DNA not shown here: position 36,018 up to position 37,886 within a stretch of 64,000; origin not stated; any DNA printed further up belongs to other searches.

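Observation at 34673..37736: Two-gene cassette: ankyrin-tailed STAND/ORC-like NTPase + Zn-ribbon/TM/DUF726 serine hydrolase inserted between DUF1820 and miaB (candidate novel defence or effector module)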

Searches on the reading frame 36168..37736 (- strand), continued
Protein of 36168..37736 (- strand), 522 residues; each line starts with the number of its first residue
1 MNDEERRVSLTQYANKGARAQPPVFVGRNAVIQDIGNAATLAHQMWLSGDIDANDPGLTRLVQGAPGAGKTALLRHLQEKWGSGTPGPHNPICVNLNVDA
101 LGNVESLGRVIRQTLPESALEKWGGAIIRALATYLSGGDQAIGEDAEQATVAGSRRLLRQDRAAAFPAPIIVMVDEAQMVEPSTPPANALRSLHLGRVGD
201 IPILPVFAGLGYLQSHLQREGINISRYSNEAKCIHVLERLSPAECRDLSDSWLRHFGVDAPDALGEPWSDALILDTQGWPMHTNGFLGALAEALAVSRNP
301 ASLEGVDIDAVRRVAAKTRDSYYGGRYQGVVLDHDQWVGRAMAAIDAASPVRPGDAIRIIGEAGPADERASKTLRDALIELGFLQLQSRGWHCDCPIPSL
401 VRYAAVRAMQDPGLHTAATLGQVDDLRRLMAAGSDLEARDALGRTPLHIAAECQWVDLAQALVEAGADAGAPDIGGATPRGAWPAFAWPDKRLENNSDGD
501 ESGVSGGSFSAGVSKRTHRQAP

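Call 43: fold_search(model_id=the predicted structure, library=pdb)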
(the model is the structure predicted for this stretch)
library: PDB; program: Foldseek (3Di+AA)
matches with E <= 10: 1566; with E <= 0.001: 88
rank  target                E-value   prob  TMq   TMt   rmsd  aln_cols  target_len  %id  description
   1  2qen                  1.5e-06  1.00  0.43  0.59   6.7       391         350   13  The walker-type atpase paby2304 of pyrococcus abyssi (released 2008-07-01)
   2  1w5t_A                3.7e-06  1.00  0.39  0.49   8.3       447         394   15  Structure of the Aeropyrum Pernix ORC2 protein (ADPNP-ADP complexes) (released 2004-10-05)
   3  7cte_D                4.0e-06  1.00  0.36  0.44  12.5       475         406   13  Human Origin Recognition Complex, ORC2-5 (released 2021-01-06)
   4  5uj7_D                7.4e-06  1.00  0.31  0.40  14.3       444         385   13  Structure of the active form of human Origin Recognition Complex ATPase motor module, complex subunitS 1, 4, 5 (released 2017-02-08)
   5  2fna_A                8.0e-06  1.00  0.42  0.58   6.7       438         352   13  Crystal structure of an archaeal aaa+ atpase (sso1545) from sulfolobus solfataricus p2 at 2.00 A resolution (released 2006-02-07)
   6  9h2l_A                8.0e-06  1.00  0.36  0.24   8.6       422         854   11  Cryo-EM structure of an octameric G10-resistosome from wheat (released 2025-09-24)
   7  8dr1_C                2.3e-05  1.00  0.30  0.44  15.3       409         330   14  Consensus closed state of RFC:PCNA bound to a 3' ss/dsDNA junction (DNA2) (released 2022-08-17)
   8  1iqp_A                3.1e-05  1.00  0.30  0.45  14.8       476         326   12  Crystal Structure of the Clamp Loader Small Subunit from Pyrococcus furiosus (released 2001-09-19)
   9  2v1u_A                3.2e-05  1.00  0.34  0.43  10.6       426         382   16  STRUCTURE OF THE AEROPYRUM PERNIX ORC1 PROTEIN IN COMPLEX WITH DNA (released 2007-09-18)
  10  7jpo_D                3.5e-05  1.00  0.31  0.38  14.5       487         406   12  ORC-O1AAA: Human Origin Recognition Complex (ORC) with dynamic/unresolved ORC2 WH (released 2020-09-02)
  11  7jpq_D                4.0e-05  1.00  0.28  0.35  14.5       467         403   12  ORC-O2-5: Human Origin Recognition Complex (ORC) with subunits 2,3,4,5 (released 2020-09-02)
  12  8dr0_C                4.8e-05  1.00  0.29  0.43  15.8       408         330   13  Closed state of RFC:PCNA bound to a 3' ss/dsDNA junction (released 2022-08-24)
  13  1w5s_A                6.0e-05  1.00  0.42  0.52   7.8       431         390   17  Structure of the Aeropyrum Pernix ORC2 protein (ADP form) (released 2004-10-05)
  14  8s0e_D                6.0e-05  1.00  0.33  0.40  13.6       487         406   12  H. sapiens OCCM bound to double stranded DNA (released 2024-10-02)
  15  7jps_A                7.1e-05  1.00  0.32  0.43  12.4       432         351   14  ORC-DNA: Human Origin Recognition Complex (ORC) with DNA bound in the core (released 2020-09-09)
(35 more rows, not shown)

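Call 63: search_dna_similar(query=window:36168-37736:-, collection=plasmids, mode=protein, max_rows=15)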
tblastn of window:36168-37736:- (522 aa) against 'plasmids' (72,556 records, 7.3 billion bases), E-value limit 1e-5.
No match.

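Call 64: search_protein_families(library=phrogs, proteins=[window:36168-37736:-], max_evalue=0.01)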
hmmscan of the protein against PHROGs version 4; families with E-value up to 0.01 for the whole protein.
window:36168-37736:- (522 aa): 2 families
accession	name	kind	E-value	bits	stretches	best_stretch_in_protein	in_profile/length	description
phrog_9049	-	unknown function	1.1e-07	29.1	1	414-473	3128-3188/4700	-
phrog_9262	-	unknown function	6.1e-05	23.6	1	414-480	44-112/253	-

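Call 69: list_cluster_members(proteins=[P0121, P0122, P0128, P0001, P0123, P0136])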
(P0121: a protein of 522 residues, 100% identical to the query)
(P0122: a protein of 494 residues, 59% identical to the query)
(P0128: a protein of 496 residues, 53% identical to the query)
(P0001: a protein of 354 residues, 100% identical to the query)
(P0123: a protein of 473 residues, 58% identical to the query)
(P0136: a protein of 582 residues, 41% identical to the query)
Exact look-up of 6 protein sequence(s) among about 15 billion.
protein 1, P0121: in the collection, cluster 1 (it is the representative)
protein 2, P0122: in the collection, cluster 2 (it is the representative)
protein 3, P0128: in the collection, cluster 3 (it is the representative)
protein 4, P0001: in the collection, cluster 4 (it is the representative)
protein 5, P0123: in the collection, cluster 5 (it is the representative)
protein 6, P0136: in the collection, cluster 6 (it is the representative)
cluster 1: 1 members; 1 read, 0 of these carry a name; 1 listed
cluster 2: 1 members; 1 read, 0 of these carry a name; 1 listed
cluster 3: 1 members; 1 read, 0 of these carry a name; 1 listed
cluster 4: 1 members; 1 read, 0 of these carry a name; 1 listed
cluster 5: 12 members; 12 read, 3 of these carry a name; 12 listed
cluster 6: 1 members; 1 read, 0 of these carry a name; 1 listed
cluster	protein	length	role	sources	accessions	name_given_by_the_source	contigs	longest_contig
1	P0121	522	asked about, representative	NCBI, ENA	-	-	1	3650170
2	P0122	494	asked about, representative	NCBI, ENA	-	-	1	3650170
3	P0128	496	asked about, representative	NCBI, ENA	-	-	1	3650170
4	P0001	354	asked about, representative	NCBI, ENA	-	-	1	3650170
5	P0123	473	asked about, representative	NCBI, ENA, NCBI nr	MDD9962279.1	MAG: AAA family ATPase [Gammaproteobacteria bacterium] | AAA family ATPase [Gammaproteobacteria bacterium]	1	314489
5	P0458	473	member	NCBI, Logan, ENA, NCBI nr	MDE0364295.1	MAG: AAA family ATPase [Gammaproteobacteria bacterium] | AAA family ATPase [Gammaproteobacteria bacterium]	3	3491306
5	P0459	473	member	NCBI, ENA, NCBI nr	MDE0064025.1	MAG: AAA family ATPase [Gammaproteobacteria bacterium] | AAA family ATPase [Gammaproteobacteria bacterium]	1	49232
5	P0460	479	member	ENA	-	-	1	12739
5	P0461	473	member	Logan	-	-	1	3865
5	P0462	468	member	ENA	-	-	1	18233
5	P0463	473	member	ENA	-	-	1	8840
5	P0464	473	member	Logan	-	-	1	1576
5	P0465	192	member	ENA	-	-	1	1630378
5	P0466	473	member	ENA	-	-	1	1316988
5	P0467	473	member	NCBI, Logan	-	-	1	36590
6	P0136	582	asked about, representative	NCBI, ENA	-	-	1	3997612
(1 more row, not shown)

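Call 78: search_protein_families(library=pfam, alignment_id=A4, max_evalue=0.00001)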
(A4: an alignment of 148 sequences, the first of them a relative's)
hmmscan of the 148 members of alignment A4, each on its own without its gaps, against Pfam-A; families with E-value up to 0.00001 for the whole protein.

A. member 1, L001:12063-13034:+ (324 aa): 0 families

B. families by the number of members that match (of 148 scanned): 137 families (the first 25 are shown)
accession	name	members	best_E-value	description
PF02515.22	CoA_transf_3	3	4.2e-115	CoA-transferase family III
PF01555.25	N6_N4_Mtase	3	7.4e-48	DNA methylase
PF00593.30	TonB_dep_Rec_b-barrel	3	2.7e-39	TonB dependent receptor-like, beta-barrel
PF00202.27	Aminotran_3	2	1.2e-92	Aminotransferase class-III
PF00353.25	HemolysinCabind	2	5.5e-70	RTX calcium-binding nonapeptide repeat (4 copies)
PF03279.18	Lip_A_acyltrans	2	3.8e-65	Bacterial lipid A biosynthesis acyltransferase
PF13378.12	MR_MLE_C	2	1.1e-53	Enolase C-terminal domain-like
PF00144.29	Beta-lactamase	2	6.4e-49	Beta-lactamase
PF05721.19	PhyH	2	8e-33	Phytanoyl-CoA dioxygenase (PhyH)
PF00293.34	NUDIX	2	2.3e-21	NUDIX domain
PF07715.20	Plug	2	4.7e-20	TonB-dependent Receptor Plug Domain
PF02746.21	MR_MLE_N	2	2.2e-19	Mandelate racemase / muconate lactonizing enzyme, N-terminal domain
PF00903.31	Glyoxalase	2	7.8e-18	Glyoxalase/Bleomycin resistance protein/Dioxygenase superfamily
PF14236.12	DruA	2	9.6e-18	Druantia protein DruA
PF13410.11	GST_C_2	2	9.7e-18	Glutathione S-transferase, C-terminal domain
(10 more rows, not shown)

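Call 79: find_encoding_contigs(protein=P0126, flank=5000, max_places=2)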
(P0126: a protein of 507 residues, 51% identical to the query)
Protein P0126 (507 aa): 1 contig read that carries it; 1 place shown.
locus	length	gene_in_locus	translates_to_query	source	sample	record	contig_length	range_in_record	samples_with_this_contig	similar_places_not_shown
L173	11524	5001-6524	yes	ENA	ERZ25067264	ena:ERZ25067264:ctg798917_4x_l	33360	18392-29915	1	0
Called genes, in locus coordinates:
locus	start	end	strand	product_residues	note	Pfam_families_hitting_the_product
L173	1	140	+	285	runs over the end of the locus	-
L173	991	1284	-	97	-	PF13565:HTH_32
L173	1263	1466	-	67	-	-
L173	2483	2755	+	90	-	-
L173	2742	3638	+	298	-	-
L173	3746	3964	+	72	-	-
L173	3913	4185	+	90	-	-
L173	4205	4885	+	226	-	-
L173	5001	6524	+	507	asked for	PF13191:AAA_16 (weak), PF13401:AAA_22 (weak)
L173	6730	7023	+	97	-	-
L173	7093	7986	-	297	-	PF26308:YopA_M, PF27216:YopA_C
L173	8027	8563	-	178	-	-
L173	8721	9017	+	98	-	-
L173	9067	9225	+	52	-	-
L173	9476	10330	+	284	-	PF13495:Phage_int_SAM_4, PF00589:Phage_integrase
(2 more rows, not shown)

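Call 80: find_encoding_contigs(protein=P0130, flank=5000, max_places=2)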
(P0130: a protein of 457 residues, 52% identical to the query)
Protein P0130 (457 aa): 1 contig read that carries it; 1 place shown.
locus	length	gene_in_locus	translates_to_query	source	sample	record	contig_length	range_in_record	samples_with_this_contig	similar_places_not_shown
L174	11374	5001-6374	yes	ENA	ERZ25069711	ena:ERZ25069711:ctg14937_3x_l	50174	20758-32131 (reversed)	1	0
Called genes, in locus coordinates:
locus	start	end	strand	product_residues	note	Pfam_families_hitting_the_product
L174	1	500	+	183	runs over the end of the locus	-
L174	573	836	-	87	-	-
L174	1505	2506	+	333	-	PF14022:DUF4238 (weak)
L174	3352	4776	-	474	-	PF13701:DDE_Tnp_1_4, PF01609:DDE_Tnp_1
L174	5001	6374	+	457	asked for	PF13191:AAA_16 (faint), PF13401:AAA_22 (weak)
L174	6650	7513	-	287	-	-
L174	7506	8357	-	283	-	-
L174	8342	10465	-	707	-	-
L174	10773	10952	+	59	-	-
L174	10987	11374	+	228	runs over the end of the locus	PF00565:SNase, PF05901:Excalibur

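Call 81: find_encoding_contigs(protein=P0124, flank=5000, max_places=3)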
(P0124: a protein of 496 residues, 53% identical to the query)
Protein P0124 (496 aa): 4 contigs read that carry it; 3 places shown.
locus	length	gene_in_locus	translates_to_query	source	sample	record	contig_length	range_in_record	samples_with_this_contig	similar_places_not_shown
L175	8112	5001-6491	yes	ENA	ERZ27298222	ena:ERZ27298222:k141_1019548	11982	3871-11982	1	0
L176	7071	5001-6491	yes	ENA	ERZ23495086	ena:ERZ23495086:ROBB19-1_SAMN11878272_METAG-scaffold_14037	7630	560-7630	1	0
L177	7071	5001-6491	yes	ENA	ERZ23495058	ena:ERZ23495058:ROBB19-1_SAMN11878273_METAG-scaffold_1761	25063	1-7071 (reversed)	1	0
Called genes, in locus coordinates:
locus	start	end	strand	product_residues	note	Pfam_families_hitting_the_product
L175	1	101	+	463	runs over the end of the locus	PF03050:DDE_Tnp_IS66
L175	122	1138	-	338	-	-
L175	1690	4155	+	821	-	PF07715:Plug, PF00593:TonB_dep_Rec_b-barrel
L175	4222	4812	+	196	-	PF05118:Asp_Arg_Hydrox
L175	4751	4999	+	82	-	-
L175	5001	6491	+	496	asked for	PF13191:AAA_16 (weak), PF13401:AAA_22 (faint), PF13637:Ank_4 (faint), PF12796:Ank_2 (weak)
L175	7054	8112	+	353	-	?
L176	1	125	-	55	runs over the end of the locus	-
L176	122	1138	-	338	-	-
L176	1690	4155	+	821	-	PF07715:Plug, PF00593:TonB_dep_Rec_b-barrel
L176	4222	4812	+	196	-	PF05118:Asp_Arg_Hydrox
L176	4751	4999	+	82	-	-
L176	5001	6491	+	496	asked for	PF13191:AAA_16 (weak), PF13401:AAA_22 (faint), PF13637:Ank_4 (faint), PF12796:Ank_2 (weak)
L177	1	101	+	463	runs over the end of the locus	PF03050:DDE_Tnp_IS66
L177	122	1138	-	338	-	-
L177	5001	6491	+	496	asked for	PF13191:AAA_16 (weak), PF13401:AAA_22 (faint), PF13637:Ank_4 (faint), PF12796:Ank_2 (weak)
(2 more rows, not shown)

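Call 91: search_protein_families(library=padloc, alignment_id=A4, max_evalue=0.00001)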
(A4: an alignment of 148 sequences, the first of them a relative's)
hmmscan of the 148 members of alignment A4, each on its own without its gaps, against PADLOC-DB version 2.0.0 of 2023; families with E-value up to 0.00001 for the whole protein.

A. member 1, L001:12063-13034:+ (324 aa): 0 families

B. families by the number of members that match (of 148 scanned): 162 families (the first 25 are shown)
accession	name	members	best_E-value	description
PDLC03230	MTase_II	3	2.4e-77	Type II methyltransferase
PDLC03299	MTase_II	3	1.9e-72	Type II methyltransferase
PDLC03353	MTase_II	3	5e-42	Type II methyltransferase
PDLC03371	MTase_II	3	1.3e-39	Type II methyltransferase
PDLC03387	MTase_II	3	1.2e-34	Type II methyltransferase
PDLC03350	MTase_II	3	2.3e-34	Type II methyltransferase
PDLC03238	MTase_II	3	4.3e-22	Type II methyltransferase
PDLC03246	MTase_II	3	5.2e-15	Type II methyltransferase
PDLC03963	SoFic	2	1.6e-106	-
PDLC03320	MTase_II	2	2.3e-31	Type II methyltransferase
PDLC03339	MTase_II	2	9e-28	Type II methyltransferase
PDLC03327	MTase_II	2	3.4e-26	Type II methyltransferase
PDLC03300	MTase_II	2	5.8e-26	Type II methyltransferase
PDLC03714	oMTase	2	2.3e-23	orphan methyltransferase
PDLC03354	MTase_II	2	1.3e-20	Type II methyltransferase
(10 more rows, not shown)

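Call 93: find_related_loci(query=A1, collection=viral_contigs, flank=6000)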
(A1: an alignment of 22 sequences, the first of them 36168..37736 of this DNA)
Query A1 (522 aa) in viral_contigs; peptide patterns used: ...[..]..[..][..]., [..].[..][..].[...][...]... (x = any residue, [..] = any of these).
193 stretches matched a pattern; 1 encode a relative of the query (tblastn E <= 1e-3); 1 distinct loci.
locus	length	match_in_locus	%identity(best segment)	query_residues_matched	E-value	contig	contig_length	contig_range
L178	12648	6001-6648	34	399-498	2e-11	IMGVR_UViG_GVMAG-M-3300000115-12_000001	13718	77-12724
